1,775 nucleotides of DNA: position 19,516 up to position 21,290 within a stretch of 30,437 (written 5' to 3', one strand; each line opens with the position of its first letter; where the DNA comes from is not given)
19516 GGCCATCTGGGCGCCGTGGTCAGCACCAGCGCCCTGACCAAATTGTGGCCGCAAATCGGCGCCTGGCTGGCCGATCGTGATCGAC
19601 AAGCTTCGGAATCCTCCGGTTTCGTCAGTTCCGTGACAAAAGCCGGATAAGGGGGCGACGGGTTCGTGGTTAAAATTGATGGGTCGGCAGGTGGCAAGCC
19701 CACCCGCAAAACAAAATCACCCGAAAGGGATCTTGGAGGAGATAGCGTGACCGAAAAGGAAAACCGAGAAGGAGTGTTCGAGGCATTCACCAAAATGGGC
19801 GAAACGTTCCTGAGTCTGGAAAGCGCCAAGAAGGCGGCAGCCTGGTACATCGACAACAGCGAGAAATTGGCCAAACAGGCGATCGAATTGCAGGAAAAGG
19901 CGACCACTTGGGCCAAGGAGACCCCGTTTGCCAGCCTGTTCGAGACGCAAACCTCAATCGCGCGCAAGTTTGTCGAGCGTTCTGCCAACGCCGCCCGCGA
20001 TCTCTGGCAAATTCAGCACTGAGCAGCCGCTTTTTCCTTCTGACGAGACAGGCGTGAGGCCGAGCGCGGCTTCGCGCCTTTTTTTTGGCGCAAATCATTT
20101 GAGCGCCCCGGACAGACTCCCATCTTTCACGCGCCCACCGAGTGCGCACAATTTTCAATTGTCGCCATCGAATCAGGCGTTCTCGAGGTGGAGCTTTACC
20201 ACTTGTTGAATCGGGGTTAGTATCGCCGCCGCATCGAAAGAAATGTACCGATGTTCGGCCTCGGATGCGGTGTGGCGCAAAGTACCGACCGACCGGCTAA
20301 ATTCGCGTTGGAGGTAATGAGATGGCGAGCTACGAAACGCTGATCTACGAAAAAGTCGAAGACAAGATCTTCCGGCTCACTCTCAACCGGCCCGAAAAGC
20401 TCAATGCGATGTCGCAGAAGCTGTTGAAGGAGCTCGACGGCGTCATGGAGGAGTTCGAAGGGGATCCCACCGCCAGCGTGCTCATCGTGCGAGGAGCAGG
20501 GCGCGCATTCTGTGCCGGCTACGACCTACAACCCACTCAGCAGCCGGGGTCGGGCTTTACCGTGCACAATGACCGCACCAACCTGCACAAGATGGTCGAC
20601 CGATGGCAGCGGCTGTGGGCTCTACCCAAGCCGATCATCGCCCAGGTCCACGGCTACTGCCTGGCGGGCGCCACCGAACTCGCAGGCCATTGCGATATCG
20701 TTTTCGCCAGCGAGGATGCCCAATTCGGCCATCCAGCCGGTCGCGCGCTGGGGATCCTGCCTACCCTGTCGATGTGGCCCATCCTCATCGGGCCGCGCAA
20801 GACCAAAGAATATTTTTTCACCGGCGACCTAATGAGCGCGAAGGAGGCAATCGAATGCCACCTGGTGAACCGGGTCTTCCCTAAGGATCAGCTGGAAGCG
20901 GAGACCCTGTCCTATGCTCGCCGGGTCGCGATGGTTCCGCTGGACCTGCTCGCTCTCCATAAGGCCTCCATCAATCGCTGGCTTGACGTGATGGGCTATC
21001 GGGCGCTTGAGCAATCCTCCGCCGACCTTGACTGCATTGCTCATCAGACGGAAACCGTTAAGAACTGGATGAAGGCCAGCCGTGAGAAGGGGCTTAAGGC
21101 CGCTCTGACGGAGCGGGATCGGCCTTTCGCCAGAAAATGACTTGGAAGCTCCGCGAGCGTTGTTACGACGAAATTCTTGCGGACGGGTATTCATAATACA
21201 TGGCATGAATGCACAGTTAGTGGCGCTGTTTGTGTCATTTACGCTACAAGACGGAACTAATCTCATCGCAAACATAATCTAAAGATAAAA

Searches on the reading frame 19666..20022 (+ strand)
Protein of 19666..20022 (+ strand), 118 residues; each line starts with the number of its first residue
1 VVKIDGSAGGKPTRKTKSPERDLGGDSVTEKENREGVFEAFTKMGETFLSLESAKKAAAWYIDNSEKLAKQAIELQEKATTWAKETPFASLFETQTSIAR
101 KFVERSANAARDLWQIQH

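Call 7: search_protein_families(library=pfam, proteins=[window:19666-20022:+], max_evalue=0.01)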
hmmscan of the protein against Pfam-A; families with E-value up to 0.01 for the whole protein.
window:19666-20022:+ (118 aa): 1 family
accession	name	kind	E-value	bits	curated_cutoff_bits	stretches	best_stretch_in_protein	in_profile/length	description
PF09361.15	Phasin_2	-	0.00041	20.9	24.9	1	35-116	8-84/100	Phasin protein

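Call 8: search_protein_families(library=ncbifam, proteins=[window:19666-20022:+], max_evalue=0.01)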
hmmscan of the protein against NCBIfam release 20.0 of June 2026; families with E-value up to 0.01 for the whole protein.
window:19666-20022:+ (118 aa): 0 families

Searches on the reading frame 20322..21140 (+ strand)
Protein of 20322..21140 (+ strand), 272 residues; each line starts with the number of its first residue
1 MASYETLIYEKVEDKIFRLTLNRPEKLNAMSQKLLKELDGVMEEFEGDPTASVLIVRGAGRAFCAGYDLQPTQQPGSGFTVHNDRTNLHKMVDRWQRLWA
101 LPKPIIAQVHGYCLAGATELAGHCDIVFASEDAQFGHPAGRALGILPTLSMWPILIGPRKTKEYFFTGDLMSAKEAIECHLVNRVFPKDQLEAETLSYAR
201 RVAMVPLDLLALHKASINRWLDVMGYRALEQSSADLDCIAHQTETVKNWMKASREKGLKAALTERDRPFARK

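Call 7: search_protein_families(library=pfam, proteins=[window:20322-21140:+], max_evalue=0.01)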
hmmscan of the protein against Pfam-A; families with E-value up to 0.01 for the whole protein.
window:20322-21140:+ (272 aa): 2 families
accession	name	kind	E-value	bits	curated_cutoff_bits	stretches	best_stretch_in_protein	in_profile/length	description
PF00378.25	ECH_1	-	5.1e-44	150.9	27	1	14-242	4-230/251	Enoyl-CoA hydratase/isomerase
PF16113.10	ECH_2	-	4.2e-22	79.5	27.2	1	18-194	3-180/335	Enoyl-CoA hydratase/isomerase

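Call 8: search_protein_families(library=ncbifam, proteins=[window:20322-21140:+], max_evalue=0.01)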
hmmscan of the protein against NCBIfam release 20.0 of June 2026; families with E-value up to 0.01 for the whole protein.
window:20322-21140:+ (272 aa): 70 families (the best 25 are shown)
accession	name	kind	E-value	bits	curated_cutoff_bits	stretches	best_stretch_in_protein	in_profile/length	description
NF006128.0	PRK08272.1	subfamily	4.8e-67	226.4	257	2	86-270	116-299/308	crotonase/enoyl-CoA hydratase family protein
NF006140.0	PRK08290.1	subfamily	2e-56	191.3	280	1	2-263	5-285/292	enoyl-CoA hydratase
NF009125.0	PRK12478.1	equivalog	6.1e-47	160.1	347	1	2-270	4-281/304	crotonase/enoyl-CoA hydratase family protein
NF004840.0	PRK06190.1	equivalog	6.1e-43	147.3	253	1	6-242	4-238/260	enoyl-CoA hydratase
NF004517.0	PRK05862.1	equivalog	1.1e-38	133.2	396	1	3-223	2-217/257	enoyl-CoA hydratase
NF051848.1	EnCoAHydtEchA19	equivalog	2.3e-38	132.2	400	1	14-208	8-204/258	enoyl-CoA hydratase EchA19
NF004475.0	PRK05809.1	subfamily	2.4e-37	128.9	394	1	6-257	5-253/260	short-chain-enoyl-CoA hydratase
NF006588.0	PRK09120.1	equivalog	8.6e-37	126.8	276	1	8-265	10-263/276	p-hydroxycinnamoyl CoA hydratase/lyase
NF006008.0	PRK08139.1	equivalog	3.1e-36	125.2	313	1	5-268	10-262/266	enoyl-CoA hydratase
NF005802.0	PRK07657.1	equivalog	6.8e-35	120.8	363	1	5-224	3-221/260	enoyl-CoA hydratase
NF004796.0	PRK06144.1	subfamily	2.3e-34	119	272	1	8-223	10-226/262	enoyl-CoA hydratase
NF007239.0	PRK09674.1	equivalog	2.6e-34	118.9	371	1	8-232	6-226/257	2,3-dehydroadipyl-CoA hydratase PaaF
NF004781.0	PRK06127.1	subfamily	2e-33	116.2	291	1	6-212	12-219/269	enoyl-CoA hydratase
NF006699.0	PRK09245.1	subfamily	8.7e-33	113.7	354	1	9-255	6-257/266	crotonase/enoyl-CoA hydratase family protein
NF006007.0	PRK08138.1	subfamily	1.1e-32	113.5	355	1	5-207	7-205/261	enoyl-CoA hydratase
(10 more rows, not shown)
